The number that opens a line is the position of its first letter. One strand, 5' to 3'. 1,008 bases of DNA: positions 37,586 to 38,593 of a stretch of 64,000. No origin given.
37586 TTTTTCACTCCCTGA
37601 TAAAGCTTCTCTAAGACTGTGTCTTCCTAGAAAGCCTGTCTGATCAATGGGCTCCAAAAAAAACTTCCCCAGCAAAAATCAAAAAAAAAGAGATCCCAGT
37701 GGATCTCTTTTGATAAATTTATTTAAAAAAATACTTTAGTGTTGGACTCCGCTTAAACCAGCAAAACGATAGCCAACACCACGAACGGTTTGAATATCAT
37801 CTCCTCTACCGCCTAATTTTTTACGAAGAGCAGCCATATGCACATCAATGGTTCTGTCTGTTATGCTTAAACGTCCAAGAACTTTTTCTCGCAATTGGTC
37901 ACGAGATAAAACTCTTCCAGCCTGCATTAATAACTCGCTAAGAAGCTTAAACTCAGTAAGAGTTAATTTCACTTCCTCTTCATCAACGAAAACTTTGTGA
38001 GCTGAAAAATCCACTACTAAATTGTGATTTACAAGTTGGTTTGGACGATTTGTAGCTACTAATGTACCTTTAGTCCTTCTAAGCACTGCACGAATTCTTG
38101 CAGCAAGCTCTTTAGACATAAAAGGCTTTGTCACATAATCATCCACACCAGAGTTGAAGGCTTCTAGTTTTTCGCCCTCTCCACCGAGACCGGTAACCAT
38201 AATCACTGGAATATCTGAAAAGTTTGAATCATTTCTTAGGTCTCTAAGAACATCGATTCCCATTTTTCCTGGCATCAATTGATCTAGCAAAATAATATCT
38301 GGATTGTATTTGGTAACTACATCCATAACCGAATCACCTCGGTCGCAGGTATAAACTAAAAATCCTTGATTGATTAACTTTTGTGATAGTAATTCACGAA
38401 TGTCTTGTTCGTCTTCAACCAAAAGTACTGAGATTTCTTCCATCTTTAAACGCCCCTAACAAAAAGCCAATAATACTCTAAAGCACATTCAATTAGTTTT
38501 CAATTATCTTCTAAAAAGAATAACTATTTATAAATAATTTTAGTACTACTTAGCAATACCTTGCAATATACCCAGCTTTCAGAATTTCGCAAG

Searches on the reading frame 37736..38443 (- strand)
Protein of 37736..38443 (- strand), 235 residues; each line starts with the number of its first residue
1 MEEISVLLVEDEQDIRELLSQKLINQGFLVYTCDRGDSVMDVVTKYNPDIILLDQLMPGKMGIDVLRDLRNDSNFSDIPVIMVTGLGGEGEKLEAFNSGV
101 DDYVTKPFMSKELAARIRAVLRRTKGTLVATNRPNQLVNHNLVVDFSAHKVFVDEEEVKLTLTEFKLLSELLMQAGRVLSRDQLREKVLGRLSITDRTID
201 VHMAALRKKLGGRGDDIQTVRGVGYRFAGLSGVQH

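Call 11: find_encoding_contigs(protein=window:37736-38443:-, flank=3000, max_places=10)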
Protein window:37736-38443:- (235 aa): 23 contigs read that carry it; 4 places shown.
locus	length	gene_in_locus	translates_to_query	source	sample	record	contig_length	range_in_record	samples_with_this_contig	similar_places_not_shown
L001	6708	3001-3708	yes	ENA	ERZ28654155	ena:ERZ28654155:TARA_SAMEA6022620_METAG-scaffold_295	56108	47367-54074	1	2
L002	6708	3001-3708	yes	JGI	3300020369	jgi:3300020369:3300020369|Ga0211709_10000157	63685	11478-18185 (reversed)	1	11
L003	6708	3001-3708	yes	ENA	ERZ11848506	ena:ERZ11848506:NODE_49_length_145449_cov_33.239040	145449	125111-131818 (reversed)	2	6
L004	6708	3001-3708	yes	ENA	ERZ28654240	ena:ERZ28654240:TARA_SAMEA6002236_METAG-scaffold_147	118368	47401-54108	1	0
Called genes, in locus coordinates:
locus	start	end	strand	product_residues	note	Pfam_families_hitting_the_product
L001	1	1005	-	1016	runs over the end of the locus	PF18083:PutA_N, PF01619:Pro_dh, PF00171:Aldedh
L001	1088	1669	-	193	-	PF01557:FAA_hydrolase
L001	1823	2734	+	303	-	PF01430:HSP33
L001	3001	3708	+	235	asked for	PF00072:Response_reg, PF00486:Trans_reg_C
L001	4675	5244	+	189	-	PF00413:Peptidase_M10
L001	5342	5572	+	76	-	-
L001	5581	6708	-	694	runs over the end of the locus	PF17517:IgGFc_binding (faint), PF25788:Ig_Rha78A_N (faint), PF00041:fn3, PF16656:Pur_ac_phosph_N (weak), PF25059:FN3_DSCAM-DSCAML_C (weak)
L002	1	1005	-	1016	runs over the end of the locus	PF18083:PutA_N, PF01619:Pro_dh, PF00171:Aldedh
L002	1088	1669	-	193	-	PF01557:FAA_hydrolase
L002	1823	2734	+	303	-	PF01430:HSP33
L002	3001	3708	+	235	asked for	PF00072:Response_reg, PF00486:Trans_reg_C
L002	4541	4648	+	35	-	-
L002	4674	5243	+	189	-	PF00413:Peptidase_M10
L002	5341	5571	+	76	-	-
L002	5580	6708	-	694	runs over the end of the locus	PF17517:IgGFc_binding (faint), PF25788:Ig_Rha78A_N (faint), PF00041:fn3, PF16656:Pur_ac_phosph_N (weak), PF25059:FN3_DSCAM-DSCAML_C (weak)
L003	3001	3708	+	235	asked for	PF00072:Response_reg, PF00486:Trans_reg_C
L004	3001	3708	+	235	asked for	PF00072:Response_reg, PF00486:Trans_reg_C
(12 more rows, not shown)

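Call 13: find_homologous_proteins(query=window:37736-38443:-, max_evalue=1e-30)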
Query window:37736-38443:- (235 aa): 4257 proteins with E <= 1e-30 among 8000 candidates; the best 120 are listed.
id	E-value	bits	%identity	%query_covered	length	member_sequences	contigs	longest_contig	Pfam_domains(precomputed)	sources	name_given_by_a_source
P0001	8.9e-136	468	92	100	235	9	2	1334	PF00486.35,PF00072.31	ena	-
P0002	2.5e-122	425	85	100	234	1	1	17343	PF00486.35,PF00072.31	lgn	-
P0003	2.9e-121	421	85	100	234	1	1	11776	PF00486.35,PF00072.31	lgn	-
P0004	1.7e-119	415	85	97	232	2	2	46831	PF00486.35,PF00072.31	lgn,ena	-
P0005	1.2e-118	412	84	98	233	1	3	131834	PF00486.35,PF00072.31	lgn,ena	-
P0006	1.4e-118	412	81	100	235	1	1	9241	PF00486.35,PF00072.31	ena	-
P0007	2.1e-117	408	83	98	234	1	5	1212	PF00486.35,PF00072.31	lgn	-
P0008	4.9e-114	397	82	97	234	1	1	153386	PF00486.35,PF00072.31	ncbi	ncbi:MAG: response regulator transcription factor [Bdellovibrionales bacterium]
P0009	1.4e-92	327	68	95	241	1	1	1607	PF00486.35,PF00072.31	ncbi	-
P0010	1.5e-91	324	68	100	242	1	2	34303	PF00486.35,PF00072.31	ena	-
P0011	2.6e-88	313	64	99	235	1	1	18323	PF00486.35,PF00072.31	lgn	-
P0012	1.4e-77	278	59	95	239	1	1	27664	PF00486.35,PF00072.31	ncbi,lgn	-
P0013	2.8e-74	267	54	96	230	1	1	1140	PF08279.19,PF00486.35,PF00072.31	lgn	-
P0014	5.4e-74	267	57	96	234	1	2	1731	PF08279.19,PF00486.35,PF00072.31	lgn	-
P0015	7.0e-74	266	56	95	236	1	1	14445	PF08279.19,PF00486.35,PF00072.31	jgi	jgi:two-component system phosphate regulon response regulator PhoB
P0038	2.6e-72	261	55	95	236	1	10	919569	PF08279.19,PF00486.35,PF00072.31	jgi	jgi:two-component system phosphate regulon response regulator PhoB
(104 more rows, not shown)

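Call 14: find_encoding_contigs(protein=P0002, flank=4000, max_places=2)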
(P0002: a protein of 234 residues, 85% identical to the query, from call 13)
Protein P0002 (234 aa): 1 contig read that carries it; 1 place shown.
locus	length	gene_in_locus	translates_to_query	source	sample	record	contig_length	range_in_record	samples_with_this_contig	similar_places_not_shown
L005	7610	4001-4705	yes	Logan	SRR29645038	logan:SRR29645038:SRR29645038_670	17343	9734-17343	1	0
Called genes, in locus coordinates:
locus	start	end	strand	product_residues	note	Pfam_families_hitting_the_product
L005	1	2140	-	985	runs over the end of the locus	PF18083:PutA_N, PF01619:Pro_dh, PF00171:Aldedh, PF05893:LuxC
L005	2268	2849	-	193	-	PF01557:FAA_hydrolase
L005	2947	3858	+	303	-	PF01430:HSP33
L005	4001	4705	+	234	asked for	PF00072:Response_reg, PF00486:Trans_reg_C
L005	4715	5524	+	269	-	-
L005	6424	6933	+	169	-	PF00413:Peptidase_M10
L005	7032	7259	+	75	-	-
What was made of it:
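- In L005 a 269-aa ORF lies between the RNA and the regulator gene (call 14).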

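Call 15: find_encoding_contigs(protein=P0004, flank=4000, max_places=2)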
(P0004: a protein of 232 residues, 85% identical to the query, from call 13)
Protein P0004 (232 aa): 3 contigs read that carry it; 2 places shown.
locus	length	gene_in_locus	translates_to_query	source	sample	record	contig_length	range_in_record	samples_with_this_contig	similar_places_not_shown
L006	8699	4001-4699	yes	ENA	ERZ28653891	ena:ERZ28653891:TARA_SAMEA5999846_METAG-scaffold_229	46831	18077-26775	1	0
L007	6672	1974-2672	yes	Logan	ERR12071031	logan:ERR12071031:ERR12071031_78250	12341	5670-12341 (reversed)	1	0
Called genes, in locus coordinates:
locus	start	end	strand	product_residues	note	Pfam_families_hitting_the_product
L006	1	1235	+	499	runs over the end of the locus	-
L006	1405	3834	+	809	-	PF22073:Cep192_D4 (weak), PF17517:IgGFc_binding (faint), PF00041:fn3, PF16656:Pur_ac_phosph_N (weak), PF25059:FN3_DSCAM-DSCAML_C (weak)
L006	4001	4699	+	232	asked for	PF00072:Response_reg, PF00486:Trans_reg_C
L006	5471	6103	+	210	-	PF00413:Peptidase_M10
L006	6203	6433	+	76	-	-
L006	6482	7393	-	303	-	PF01430:HSP33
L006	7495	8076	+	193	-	PF01557:FAA_hydrolase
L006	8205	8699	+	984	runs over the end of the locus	PF18083:PutA_N, PF01619:Pro_dh, PF00171:Aldedh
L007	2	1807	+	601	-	?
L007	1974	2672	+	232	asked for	PF00072:Response_reg, PF00486:Trans_reg_C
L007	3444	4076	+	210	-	PF00413:Peptidase_M10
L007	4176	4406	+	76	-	-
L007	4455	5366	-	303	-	PF01430:HSP33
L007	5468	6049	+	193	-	PF01557:FAA_hydrolase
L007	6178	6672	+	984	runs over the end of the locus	PF18083:PutA_N, PF01619:Pro_dh, PF00171:Aldedh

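Call 16: find_encoding_contigs(protein=P0005, flank=4000, max_places=2)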
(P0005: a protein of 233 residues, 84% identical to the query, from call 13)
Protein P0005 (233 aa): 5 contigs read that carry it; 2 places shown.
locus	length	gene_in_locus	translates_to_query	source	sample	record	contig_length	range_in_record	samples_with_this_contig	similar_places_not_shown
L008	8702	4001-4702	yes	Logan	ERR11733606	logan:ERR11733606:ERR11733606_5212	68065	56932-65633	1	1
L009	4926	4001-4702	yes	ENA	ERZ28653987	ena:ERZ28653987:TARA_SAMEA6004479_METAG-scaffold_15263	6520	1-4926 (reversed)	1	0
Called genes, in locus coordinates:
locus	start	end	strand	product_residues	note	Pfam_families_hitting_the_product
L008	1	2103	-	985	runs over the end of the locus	PF18083:PutA_N, PF01619:Pro_dh, PF00171:Aldedh, PF05893:LuxC (faint)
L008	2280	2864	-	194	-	PF01557:FAA_hydrolase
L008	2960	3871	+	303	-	PF01430:HSP33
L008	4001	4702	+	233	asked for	PF00072:Response_reg, PF00486:Trans_reg_C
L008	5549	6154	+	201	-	PF00413:Peptidase_M10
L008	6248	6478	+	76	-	-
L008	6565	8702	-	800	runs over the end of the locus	PF00041:fn3, PF16656:Pur_ac_phosph_N (weak), PF25059:FN3_DSCAM-DSCAML_C (weak), PF17517:IgGFc_binding (faint)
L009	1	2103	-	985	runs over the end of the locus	PF18083:PutA_N, PF01619:Pro_dh, PF00171:Aldedh, PF05893:LuxC (faint)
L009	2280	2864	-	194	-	PF01557:FAA_hydrolase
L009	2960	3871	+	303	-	PF01430:HSP33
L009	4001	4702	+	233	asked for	PF00072:Response_reg, PF00486:Trans_reg_C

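Call 17: find_encoding_contigs(protein=P0008, flank=4000, max_places=2)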
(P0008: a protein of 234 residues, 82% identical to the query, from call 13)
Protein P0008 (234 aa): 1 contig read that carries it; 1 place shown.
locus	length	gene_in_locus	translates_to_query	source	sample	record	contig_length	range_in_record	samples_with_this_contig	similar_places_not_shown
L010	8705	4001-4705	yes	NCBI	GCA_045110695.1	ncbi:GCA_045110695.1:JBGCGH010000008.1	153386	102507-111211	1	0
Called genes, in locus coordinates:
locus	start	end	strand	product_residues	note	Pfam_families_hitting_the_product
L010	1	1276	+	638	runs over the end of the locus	PF06271:RDD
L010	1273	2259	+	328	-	PF01694:Rhomboid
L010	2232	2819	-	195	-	PF01557:FAA_hydrolase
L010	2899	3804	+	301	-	PF01430:HSP33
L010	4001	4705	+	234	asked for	PF00072:Response_reg, PF00486:Trans_reg_C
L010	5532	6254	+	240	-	PF00413:Peptidase_M10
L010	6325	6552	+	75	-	-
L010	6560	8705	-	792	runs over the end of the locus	PF22073:Cep192_D4, PF00041:fn3, PF25059:FN3_DSCAM-DSCAML_C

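Call 18: find_encoding_contigs(protein=P0010, flank=4000, max_places=2)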
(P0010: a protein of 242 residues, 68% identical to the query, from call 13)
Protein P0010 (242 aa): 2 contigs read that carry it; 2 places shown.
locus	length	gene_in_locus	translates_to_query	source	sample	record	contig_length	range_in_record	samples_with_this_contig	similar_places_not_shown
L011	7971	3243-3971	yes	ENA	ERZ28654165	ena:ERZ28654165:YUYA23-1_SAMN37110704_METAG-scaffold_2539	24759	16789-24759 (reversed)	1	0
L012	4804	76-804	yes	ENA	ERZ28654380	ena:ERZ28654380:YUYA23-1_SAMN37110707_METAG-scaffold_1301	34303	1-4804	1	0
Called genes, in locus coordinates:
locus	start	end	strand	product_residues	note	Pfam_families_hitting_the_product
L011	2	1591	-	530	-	?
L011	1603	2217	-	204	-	PF01557:FAA_hydrolase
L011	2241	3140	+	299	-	PF01430:HSP33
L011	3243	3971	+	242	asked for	PF00072:Response_reg, PF00486:Trans_reg_C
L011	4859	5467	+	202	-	PF00413:Peptidase_M10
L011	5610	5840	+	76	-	-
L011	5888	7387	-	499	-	-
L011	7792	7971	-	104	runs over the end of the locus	-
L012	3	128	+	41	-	?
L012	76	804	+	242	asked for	PF00072:Response_reg, PF00486:Trans_reg_C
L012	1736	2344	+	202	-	PF00413:Peptidase_M10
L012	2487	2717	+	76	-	-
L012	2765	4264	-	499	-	-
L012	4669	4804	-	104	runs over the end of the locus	-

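Call 19: find_encoding_contigs(protein=P0011, flank=4000, max_places=2)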
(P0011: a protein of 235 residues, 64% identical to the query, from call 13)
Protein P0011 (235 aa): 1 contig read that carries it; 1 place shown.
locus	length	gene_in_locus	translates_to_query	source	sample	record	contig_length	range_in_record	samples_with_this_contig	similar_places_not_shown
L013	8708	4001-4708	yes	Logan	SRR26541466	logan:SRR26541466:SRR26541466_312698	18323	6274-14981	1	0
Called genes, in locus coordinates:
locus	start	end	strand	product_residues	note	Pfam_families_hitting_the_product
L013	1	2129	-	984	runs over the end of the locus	PF18083:PutA_N, PF01619:Pro_dh, PF00171:Aldedh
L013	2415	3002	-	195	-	PF01557:FAA_hydrolase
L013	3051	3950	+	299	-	PF01430:HSP33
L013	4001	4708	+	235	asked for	PF00072:Response_reg, PF00486:Trans_reg_C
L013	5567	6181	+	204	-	PF00413:Peptidase_M10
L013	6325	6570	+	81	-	-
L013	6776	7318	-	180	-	-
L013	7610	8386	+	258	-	-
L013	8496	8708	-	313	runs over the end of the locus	PF18810:PBECR2 (weak)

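Call 20: find_encoding_contigs(protein=P0012, flank=4000, max_places=2)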
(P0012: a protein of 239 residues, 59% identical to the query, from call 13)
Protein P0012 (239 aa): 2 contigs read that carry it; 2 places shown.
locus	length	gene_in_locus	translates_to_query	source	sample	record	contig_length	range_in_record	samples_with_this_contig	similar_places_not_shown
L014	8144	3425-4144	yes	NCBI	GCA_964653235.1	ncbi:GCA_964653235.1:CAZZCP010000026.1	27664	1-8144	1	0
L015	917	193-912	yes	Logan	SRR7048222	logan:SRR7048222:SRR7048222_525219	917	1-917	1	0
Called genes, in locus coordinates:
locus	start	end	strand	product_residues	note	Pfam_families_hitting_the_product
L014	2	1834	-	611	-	?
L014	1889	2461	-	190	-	PF01557:FAA_hydrolase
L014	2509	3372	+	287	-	PF01430:HSP33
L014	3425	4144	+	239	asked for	PF00072:Response_reg, PF00486:Trans_reg_C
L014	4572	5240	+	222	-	PF00413:Peptidase_M10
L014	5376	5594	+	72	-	-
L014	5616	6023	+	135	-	PF03203:MerC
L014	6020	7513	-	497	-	-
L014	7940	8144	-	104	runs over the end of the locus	-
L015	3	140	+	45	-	?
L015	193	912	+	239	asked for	PF00072:Response_reg, PF00486:Trans_reg_C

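Call 21: find_encoding_contigs(protein=P0006, flank=4000, max_places=2)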
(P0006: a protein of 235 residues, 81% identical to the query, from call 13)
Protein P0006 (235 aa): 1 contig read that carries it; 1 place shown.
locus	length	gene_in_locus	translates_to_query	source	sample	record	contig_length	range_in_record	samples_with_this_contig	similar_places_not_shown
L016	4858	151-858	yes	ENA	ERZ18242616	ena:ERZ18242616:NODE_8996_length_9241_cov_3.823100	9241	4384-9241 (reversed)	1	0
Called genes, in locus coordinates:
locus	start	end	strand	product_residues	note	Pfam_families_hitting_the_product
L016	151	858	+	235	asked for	PF00072:Response_reg, PF00486:Trans_reg_C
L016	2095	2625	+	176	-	PF00413:Peptidase_M10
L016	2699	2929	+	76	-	-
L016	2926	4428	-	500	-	-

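Call 39: find_encoding_contigs(protein=P0003, flank=4000, max_places=2)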
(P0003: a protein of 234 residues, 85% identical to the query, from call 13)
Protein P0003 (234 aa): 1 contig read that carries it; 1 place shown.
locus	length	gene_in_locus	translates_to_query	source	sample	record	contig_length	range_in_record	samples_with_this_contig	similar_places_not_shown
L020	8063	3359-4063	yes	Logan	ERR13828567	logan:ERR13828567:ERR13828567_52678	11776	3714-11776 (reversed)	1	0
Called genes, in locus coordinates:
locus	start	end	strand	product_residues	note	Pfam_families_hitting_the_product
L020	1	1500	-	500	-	?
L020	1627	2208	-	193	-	PF01557:FAA_hydrolase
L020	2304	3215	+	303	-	PF01430:HSP33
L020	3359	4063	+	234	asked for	PF00072:Response_reg, PF00486:Trans_reg_C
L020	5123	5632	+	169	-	PF00413:Peptidase_M10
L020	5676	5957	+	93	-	-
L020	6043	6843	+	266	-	PF00583:Acetyltransf_1, PF13673:Acetyltransf_10, PF13508:Acetyltransf_7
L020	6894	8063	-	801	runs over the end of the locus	PF00041:fn3, PF16656:Pur_ac_phosph_N (weak), PF25059:FN3_DSCAM-DSCAML_C (faint), PF17517:IgGFc_binding (faint)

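Call 40: find_encoding_contigs(protein=P0009, flank=4000, max_places=2)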
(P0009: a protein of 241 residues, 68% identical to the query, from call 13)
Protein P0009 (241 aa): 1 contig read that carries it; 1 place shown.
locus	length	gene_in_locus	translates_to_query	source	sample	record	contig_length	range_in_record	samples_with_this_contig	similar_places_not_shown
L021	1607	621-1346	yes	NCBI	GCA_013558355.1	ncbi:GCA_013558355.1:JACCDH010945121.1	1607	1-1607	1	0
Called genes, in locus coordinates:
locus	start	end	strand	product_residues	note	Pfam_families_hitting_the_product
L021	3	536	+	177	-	?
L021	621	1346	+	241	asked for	PF00072:Response_reg, PF00486:Trans_reg_C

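Call 59: search_protein_families(library=pfam, proteins=[window:37736-38443:-, L005:4715-5524:+], max_evalue=0.1)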
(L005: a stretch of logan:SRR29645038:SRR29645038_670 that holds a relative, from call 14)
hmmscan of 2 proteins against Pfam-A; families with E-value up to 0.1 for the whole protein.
window:37736-38443:- (235 aa): 6 families
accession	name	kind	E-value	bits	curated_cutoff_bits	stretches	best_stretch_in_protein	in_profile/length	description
PF00072.30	Response_reg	-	7.5e-25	87.7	30.2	1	6-118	1-111/111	Response regulator receiver domain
PF00486.34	Trans_reg_C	-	1.3e-21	76.8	26.2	1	156-227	2-77/77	Transcriptional regulatory protein, C terminal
PF08279.18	HTH_11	-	0.00066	20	25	1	167-226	5-55/55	HTH domain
PF18096.6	Thump_like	-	0.0007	19.9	26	1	181-215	18-53/78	THUMP domain-like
PF22194.2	F-93_WHD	-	0.044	14.3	28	0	153-196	19-60/62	F-93, winged-helix domain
PF00196.25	GerE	-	0.066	13.3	23.5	0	191-211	26-46/57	Bacterial regulatory proteins, luxR family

L005:4715-5524:+ (269 aa): 1 family
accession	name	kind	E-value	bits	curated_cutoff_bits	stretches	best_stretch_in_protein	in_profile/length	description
PF01547.30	SBP_bac_1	-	0.0096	16.4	26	1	155-234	195-274/307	Bacterial extracellular solute-binding protein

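Call 66: find_encoding_contigs(protein=P0038, flank=5000, max_places=4)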
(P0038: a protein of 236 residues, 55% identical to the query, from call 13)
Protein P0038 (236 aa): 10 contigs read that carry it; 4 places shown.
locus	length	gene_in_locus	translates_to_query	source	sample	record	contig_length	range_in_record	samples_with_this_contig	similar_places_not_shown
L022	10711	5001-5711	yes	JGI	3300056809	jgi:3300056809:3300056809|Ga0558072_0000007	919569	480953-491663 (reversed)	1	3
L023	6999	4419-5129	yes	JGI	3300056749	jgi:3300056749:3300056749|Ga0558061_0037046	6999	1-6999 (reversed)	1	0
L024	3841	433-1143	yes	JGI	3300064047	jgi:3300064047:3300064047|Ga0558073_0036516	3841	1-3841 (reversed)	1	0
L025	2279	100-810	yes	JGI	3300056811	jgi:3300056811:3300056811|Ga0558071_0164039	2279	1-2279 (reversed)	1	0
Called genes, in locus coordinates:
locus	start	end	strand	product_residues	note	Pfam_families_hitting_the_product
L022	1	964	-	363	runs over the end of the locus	PF11925:DUF3443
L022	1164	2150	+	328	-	-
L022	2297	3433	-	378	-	PF01545:Cation_efflux, PF16916:ZT_dimer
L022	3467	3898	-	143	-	-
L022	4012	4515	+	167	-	-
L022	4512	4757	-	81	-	-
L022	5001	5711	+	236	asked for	PF00072:Response_reg, PF00486:Trans_reg_C, PF08279:HTH_11 (weak)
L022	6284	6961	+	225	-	PF00413:Peptidase_M10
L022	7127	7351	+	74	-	-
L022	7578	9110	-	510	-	-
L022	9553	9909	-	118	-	-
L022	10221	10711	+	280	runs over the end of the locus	PF18810:PBECR2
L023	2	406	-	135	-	?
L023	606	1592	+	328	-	-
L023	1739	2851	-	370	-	PF01545:Cation_efflux, PF16916:ZT_dimer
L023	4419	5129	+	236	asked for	PF00072:Response_reg, PF00486:Trans_reg_C, PF08279:HTH_11 (weak)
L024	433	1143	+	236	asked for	PF00072:Response_reg, PF00486:Trans_reg_C, PF08279:HTH_11 (weak)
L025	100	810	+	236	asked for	PF00072:Response_reg, PF00486:Trans_reg_C, PF08279:HTH_11 (weak)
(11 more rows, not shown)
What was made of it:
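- The block of regulator gene, RNA, M10 gene and small ORF stays together when its surroundings are rearranged (L006) or differ entirely (L022) (calls 15, 66).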
